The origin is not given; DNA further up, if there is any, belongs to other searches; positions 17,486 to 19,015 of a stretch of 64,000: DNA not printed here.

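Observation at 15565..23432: phnW-phnX phosphonatase genes fused operonically to a DAO-family flavoprotein and a ferredoxin-domain, anaerobe-type EtfB/EtfA pair: candidate ETF-coupled (possibly electron-confurcating) aminophosphonate dehydrogenase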

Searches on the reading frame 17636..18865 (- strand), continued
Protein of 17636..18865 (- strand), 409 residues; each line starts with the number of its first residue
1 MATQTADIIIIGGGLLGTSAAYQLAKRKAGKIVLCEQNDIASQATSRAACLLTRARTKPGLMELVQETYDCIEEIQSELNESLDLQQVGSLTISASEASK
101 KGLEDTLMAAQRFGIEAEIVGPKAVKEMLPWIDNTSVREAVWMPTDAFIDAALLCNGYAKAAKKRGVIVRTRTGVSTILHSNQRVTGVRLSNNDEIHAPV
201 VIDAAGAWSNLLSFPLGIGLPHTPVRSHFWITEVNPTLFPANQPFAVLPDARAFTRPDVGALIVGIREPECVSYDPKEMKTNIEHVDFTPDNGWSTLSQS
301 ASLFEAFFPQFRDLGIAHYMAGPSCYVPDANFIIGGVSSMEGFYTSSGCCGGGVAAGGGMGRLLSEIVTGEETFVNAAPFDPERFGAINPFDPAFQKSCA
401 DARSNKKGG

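Call 15: find_related_loci(query=A1, collection=genome_contigs, flank=10000)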
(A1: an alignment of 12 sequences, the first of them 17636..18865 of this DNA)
Query A1 (409 aa) in genome_contigs; peptide patterns used: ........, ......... (x = any residue, [..] = any of these).
65 stretches matched a pattern; 44 encode a relative of the query (tblastn E <= 1e-3); 43 distinct loci.
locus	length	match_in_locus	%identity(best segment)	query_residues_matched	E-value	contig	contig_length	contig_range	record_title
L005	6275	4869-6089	98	3-409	0e+0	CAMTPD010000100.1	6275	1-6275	MAG TPA_asm: uncultured Porphyromonadaceae bacterium isolate SRR7610121_bin.6_metaWRAP_v1.3_MAG genome assembly, contig:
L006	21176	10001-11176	69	18-409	3e-177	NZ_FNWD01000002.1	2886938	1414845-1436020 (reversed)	Millionella massiliensis strain Marseille-P3215T, whole genome shotgun sequence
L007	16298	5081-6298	64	3-408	4e-168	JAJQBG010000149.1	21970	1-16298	MAG: Bacteroides sp. isolate C.2_15 NODE_391_length_21970_cov_9.233858, whole genome shotgun sequence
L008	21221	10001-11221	63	1-407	4e-165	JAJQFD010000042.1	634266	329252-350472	MAG: Bacteroides sp. isolate MO.1_1 NODE_1_length_634266_cov_20.879743, whole genome shotgun sequence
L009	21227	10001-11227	67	1-409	4e-164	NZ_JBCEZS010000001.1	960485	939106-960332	Bacteroides sp. GD17 contig1, whole genome shotgun sequence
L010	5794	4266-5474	59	7-409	1e-157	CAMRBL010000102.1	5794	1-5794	MAG TPA_asm: uncultured Rikenellaceae bacterium isolate ERR3139993_bin.5_metaWRAP_v1.3_MAG genome assembly, contig: ERZ4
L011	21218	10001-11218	60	4-409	6e-156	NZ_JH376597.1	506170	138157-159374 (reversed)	Paraprevotella clara YIT 11840 Scfld32, whole genome shotgun sequence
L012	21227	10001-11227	60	1-409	4e-155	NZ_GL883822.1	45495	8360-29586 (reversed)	Paraprevotella xylaniphila YIT 11841 Scfld21, whole genome shotgun sequence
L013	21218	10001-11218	61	4-409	5e-155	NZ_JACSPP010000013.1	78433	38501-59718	Phocaeicola intestinalis strain Sa1CVN1 NODE_13_length_78433_cov_21.491258, whole genome shotgun sequence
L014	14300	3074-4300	60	1-409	4e-154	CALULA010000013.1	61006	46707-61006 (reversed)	MAG: uncultured Paraprevotella sp. isolate BRZ_PQ__bin90 genome assembly, contig: BRZ_PQ__NODE_795_length_61006_cov_9.74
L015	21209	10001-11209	60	7-409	8e-154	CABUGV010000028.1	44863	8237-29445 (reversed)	MAG TPA_asm: uncultured Bacteroides sp. isolate MGYG-HGUT-03992 genome assembly, contig: GUT_GENOME253072_28, whole geno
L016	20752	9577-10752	63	18-409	2e-153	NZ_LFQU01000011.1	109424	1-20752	Xylanibacter rarus strain 109 contig00011, whole genome shotgun sequence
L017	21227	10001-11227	59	1-409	3e-153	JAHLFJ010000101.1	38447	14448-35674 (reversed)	MAG: Candidatus Phocaeicola excrementipullorum isolate 8470 D5M67__C277913_L38447, whole genome shotgun sequence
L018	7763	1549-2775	59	1-409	2e-151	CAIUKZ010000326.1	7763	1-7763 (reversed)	MAG: uncultured Bacteroidales bacterium isolate ErkenSummer_bin-5965 genome assembly, contig: bin-5965:326/571, whole ge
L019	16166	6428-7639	60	7-409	3e-151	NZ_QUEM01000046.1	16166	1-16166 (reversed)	Bacteroides sp. OF04-15BH OF04-15BH.Scaf46, whole genome shotgun sequence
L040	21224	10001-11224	43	2-409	5e-100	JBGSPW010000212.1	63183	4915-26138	MAG: Thermoflexales bacterium isolate JTS-AC314 k141_2416594, whole genome shotgun sequence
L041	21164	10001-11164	40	3-391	3e-86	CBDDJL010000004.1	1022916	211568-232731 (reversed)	MAG: Rhodospirillales bacterium isolate 31c28a96-7474-444d-91f1-dcec9bbdbe2f genome assembly, contig: contig_4, whole ge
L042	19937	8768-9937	38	13-406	2e-85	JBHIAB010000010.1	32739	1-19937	MAG: Candidatus Methylomirabilia bacterium isolate K_3_bin.30 NODE_261_length_32739_cov_7.528363, whole genome shotgun s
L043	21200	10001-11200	38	6-406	4e-83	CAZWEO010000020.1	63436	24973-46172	MAG TPA_asm: uncultured Desulfobacterales bacterium isolate SRP077602_co5_466 genome assembly, contig: NODE_2050_length_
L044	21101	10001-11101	38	4-370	4e-76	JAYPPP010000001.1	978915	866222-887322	MAG: Gammaproteobacteria bacterium isolate SD3109_NP_metabat_bins_2.tsv.077 contig_6157_pilon, whole genome shotgun sequ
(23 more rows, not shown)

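Call 20: search_solved_structures(query=window:17636-18865:-, max_evalue=0.00001)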
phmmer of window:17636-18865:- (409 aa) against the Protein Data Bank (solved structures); distinct sequences matched with E-value up to 0.00001: 31.
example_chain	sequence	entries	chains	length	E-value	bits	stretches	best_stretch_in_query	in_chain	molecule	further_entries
1y56_B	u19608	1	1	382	5.2e-29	104.8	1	4-386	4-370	sarcosine oxidase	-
5l46_A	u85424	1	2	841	2.8e-25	92.6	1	5-387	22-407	Dimethylglycine dehydrogenase, mitochondrial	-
4pab_A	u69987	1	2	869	7.5e-25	91.1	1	6-387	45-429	Dimethylglycine dehydrogenase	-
4p9s_A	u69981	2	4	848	4.8e-24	88.5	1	6-387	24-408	Dimethylglycine dehydrogenase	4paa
1pj5_A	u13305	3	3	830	2.4e-20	76.3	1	4-232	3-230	N,N-dimethylglycine oxidase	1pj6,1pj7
3gsi_A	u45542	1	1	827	5.3e-20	75.2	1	7-232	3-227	N,N-dimethylglycine oxidase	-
7cyx_A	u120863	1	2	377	3.7e-15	59.2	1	6-213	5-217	Glycine oxidase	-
7fgp_A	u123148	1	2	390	2.2e-13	53.4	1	5-226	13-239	Glycine/D-amino acid oxidase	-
3ada_B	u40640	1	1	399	2.5e-11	46.6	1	5-387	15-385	SARCOSINE OXIDASE BETA SUBUNIT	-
1vrq_B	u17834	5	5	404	2.6e-11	46.6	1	5-387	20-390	Sarcosine oxidase beta subunit | Subunit beta of sarcosine oxidase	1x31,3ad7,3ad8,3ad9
2gag_B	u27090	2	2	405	3.2e-11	46.3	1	5-386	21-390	heterotetrameric sarcosine oxidase beta-subunit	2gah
4ysh_A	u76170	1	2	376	2e-09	40.4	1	3-229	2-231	Glycine oxidase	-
6p9d_A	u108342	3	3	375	3.4e-09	39.6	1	6-367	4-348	FAD-dependent catabolic D-arginine dehydrogenase DauA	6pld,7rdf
3nyc_A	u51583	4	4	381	9e-09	38.2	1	6-367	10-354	D-Arginine Dehydrogenase | FAD-dependent catabolic D-arginine dehydrogenase, DauA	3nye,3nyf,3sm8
6pxs_A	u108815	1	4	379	1.2e-08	37.8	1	8-229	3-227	FAD dependent oxidoreductase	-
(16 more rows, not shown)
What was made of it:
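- On PbfC (N-methyl-AEP dehydrogenase group of PF01266 enzymes): Best solved structure: E 5e-29 (call 20).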

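Call 29: search_protein_families(library=pfam, proteins=[L042:9861-10931:+, L042:11185-11982:+, L042:11997-12800:+, L042:12805-13632:+, L041:5611-7959:+, L041:8024-9361:+, L043:12480-14078:-, L043:4049-5338:+, L044:11310-12596:-, L040:7241-9193:-], max_evalue=0.00001)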
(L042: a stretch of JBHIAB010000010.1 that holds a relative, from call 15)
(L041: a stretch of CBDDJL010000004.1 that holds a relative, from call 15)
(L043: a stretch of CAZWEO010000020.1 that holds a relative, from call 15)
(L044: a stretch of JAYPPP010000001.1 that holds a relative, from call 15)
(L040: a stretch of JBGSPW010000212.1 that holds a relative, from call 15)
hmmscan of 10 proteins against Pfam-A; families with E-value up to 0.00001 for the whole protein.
L042:9861-10931:+ (356 aa): 1 family
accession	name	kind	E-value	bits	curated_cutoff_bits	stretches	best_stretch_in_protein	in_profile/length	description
PF12974.12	Phosphonate-bd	-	4.2e-54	183.9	27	1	87-340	1-242/242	ABC transporter, phosphonate, periplasmic substrate-binding protein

L042:11185-11982:+ (265 aa): 2 families
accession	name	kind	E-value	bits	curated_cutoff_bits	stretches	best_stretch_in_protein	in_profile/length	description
PF00005.33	ABC_tran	-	4.5e-36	124.9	25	1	37-193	1-137/137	ABC transporter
PF13304.12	AAA_21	-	9.2e-10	39.5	27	0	163-219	236-294/304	AAA domain, putative AbiEii toxin, Type IV TA system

L042:11997-12800:+ (267 aa): 1 family
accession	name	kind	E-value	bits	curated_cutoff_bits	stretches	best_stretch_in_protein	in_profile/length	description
PF00528.27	BPD_transp_1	-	6.1e-11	42.8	26.4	1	86-265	30-177/184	Binding-protein-dependent transport system inner membrane component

L042:12805-13632:+ (275 aa): 1 family
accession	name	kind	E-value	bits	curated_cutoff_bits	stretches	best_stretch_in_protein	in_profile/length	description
PF00528.27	BPD_transp_1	-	3.7e-18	66.3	26.4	1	122-263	19-171/184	Binding-protein-dependent transport system inner membrane component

L041:5611-7959:+ (782 aa): 3 families
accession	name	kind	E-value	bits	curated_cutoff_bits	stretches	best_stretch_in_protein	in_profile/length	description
PF01571.26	GCV_T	-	2.7e-67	227.1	25.6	1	409-667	2-254/255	Aminomethyltransferase folate-binding domain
PF09347.15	DUF1989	-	5.6e-44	150.2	27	1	186-354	2-168/168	Domain of unknown function (DUF1989)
PF08669.17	GCV_T_C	-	1.5e-18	66.9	25.9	1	693-774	1-80/80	Glycine cleavage T-protein C-terminal barrel domain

L041:8024-9361:+ (445 aa): 5 families
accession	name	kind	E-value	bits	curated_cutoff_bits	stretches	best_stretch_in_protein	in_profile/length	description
PF00743.25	FMO-like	-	1.3e-43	149.7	22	2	3-229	3-215/532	Flavin-binding monooxygenase-like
PF13738.12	Pyr_redox_3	-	9.6e-16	58.3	30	1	95-233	76-200/305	Pyridine nucleotide-disulphide oxidoreductase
PF07992.20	Pyr_redox_2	-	5.7e-14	52.7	26.1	1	3-229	2-175/291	Pyridine nucleotide-disulphide oxidoreductase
PF13434.12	Lys_Orn_oxgnase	-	1.5e-08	34.6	21.3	1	98-218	93-210/339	L-lysine 6-monooxygenase/L-ornithine 5-monooxygenase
PF13454.12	NAD_binding_9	-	1.3e-07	32.2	21.8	0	5-164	1-155/155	FAD-NAD(P)-binding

L043:12480-14078:- (532 aa): 1 family
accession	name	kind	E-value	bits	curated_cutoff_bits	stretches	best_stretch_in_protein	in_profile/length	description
PF00496.27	SBP_bac_5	-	1.3e-66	225.6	32.4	1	97-433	2-350/368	Bacterial extracellular solute-binding proteins, family 5 Middle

L043:4049-5338:+ (429 aa): 1 family
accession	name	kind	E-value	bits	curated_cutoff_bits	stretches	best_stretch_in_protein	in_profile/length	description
PF00291.31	PALP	-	1.5e-76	258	35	1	79-381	4-295/295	Pyridoxal-phosphate dependent enzyme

L044:11310-12596:- (428 aa): 2 families
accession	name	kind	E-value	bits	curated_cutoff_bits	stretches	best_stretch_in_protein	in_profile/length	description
PF07969.17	Amidohydro_3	-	1.2e-57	196.9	29.7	1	40-398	1-469/472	Amidohydrolase family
PF01979.26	Amidohydro_1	-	1.2e-13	51.5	25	1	49-385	2-327/345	Amidohydrolase family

L040:7241-9193:- (650 aa): 1 family
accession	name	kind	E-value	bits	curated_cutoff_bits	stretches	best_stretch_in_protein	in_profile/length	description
PF05787.19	PhoX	-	1.3e-169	566.1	24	1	79-611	12-515/515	Alkaline phosphatase PhoX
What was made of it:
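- Homologues at 36-40% identity sit in trimethylamine, peptide-transporter or amidohydrolase contexts (call 29).
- Tried and rejected: Pfam then showed PhnDCE, PhoX and Tmm/Tdm neighbours (call 29).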

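Call 63: search_protein_families(library=pfam, proteins=[L001:7583-8491:-, L004:761-1639:-], max_evalue=1)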
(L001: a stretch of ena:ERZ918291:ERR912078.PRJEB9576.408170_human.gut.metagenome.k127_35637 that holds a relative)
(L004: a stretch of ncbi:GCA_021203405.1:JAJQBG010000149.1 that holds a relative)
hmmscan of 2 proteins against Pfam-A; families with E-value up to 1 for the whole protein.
L001:7583-8491:- (302 aa): 1 family
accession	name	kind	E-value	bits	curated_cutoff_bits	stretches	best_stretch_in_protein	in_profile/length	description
PF13413.12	HTH_25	-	0.071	13.4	24.6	0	103-130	26-53/62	Helix-turn-helix domain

L004:761-1639:- (292 aa): 0 families

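Call 82: search_protein_representatives(protein=window:17636-18865:-)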
Query: 409 residues. Proteins with E-value up to 0.001 (for the whole library): 11333; up to 1e-10: 3751; up to 1e-30: 257. The best 150 are listed.
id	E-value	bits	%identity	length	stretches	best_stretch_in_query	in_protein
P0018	4.7e-186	635.1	68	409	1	4-409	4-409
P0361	2.1e-104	366.3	43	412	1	5-409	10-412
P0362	3.4e-103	362.3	43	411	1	5-409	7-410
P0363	3.1e-101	355.9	42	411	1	2-409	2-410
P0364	7.1e-96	338.2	41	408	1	4-409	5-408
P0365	2.4e-95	336.5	39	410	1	8-409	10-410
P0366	6.6e-95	335.0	41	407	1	4-408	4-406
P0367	8.9e-95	334.6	42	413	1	4-409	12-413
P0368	5.8e-90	318.7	56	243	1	171-409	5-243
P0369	2.6e-88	313.3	40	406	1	1-406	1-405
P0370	8.2e-88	311.7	40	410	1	5-409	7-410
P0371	9.0e-88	311.5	39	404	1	7-409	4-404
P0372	2.0e-87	310.4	36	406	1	4-407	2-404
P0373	8.0e-87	308.4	37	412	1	6-406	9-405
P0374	1.3e-85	304.4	38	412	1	4-409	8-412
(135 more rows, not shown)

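Call 89: find_encoding_contigs(protein=P0366, flank=8000, max_places=2)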
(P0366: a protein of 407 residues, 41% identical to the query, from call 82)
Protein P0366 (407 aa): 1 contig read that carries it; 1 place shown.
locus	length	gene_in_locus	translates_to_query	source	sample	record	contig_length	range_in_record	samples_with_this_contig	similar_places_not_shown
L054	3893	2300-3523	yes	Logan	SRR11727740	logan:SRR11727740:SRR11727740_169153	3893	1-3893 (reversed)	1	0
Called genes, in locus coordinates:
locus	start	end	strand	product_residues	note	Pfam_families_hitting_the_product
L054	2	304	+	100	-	?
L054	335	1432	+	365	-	PF00266:Aminotran_5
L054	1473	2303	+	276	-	PF00702:Hydrolase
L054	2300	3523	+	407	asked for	PF00890:FAD_binding_2 (faint), PF01266:DAO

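Call 90: find_encoding_contigs(protein=P0361, flank=8000, max_places=2)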
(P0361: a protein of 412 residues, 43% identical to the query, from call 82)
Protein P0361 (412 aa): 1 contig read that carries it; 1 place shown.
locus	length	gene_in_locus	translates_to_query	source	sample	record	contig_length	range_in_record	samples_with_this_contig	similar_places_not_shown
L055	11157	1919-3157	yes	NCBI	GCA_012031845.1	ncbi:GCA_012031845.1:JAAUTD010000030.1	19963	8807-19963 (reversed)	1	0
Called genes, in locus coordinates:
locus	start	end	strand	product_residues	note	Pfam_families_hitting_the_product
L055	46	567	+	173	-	PF03401:TctC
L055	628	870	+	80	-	-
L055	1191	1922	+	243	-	PF00202:Aminotran_3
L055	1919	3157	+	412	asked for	PF00890:FAD_binding_2, PF01266:DAO, PF07992:Pyr_redox_2 (faint)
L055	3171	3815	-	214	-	PF18183:SLATT_2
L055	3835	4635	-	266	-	-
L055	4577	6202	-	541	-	PF02518:HATPase_c (weak), PF13589:HATPase_c_3 (weak)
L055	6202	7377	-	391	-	PF24401:iHD-CE, PF24391:HD-CE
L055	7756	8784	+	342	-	PF13343:SBP_bac_6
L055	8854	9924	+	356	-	PF02463:SMC_N (faint), PF00005:ABC_tran, PF09818:ABC_ATPase (faint), PF13304:AAA_21 (faint), PF08402:TOBE_2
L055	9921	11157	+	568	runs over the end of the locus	PF00528:BPD_transp_1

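Call 91: find_encoding_contigs(protein=P0362, flank=8000, max_places=2)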
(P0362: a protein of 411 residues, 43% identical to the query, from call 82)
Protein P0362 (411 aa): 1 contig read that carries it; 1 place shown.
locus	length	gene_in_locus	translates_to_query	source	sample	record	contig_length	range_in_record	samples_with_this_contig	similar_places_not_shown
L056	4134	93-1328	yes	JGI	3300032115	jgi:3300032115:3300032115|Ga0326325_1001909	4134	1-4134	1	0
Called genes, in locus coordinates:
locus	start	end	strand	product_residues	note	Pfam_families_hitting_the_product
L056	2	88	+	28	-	?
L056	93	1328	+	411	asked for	PF00890:FAD_binding_2, PF01134:GIDA (weak), PF01266:DAO, PF01494:FAD_binding_3 (faint), PF02558:ApbA (faint), PF03486:HI0933_like (faint), PF12831:FAD_oxidored (weak), PF13450:NAD_binding_8 (weak), +2 more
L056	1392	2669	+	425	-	PF18943:DUF5690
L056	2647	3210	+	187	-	PF01966:HD (weak)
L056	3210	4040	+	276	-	PF02811:PHP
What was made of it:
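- Contexts of the nearest outside relatives. phnW-phnX-DAO for P0366 (call 89), and DAO-DUF5690-HD for P0362 (call 91). The nearest relatives outside Bacteroidales sit in phnW-phnX or DUF5690-HD clusters (calls 89, 91).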

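Call 92: find_encoding_contigs(protein=P0363, flank=8000, max_places=2)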
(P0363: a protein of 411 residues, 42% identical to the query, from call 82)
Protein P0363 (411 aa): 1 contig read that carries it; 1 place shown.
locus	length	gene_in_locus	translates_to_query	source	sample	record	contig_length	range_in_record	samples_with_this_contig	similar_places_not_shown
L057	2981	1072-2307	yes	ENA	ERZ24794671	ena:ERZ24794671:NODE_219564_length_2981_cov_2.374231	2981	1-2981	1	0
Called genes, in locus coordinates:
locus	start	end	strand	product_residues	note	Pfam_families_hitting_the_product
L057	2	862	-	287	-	?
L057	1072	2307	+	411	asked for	PF01266:DAO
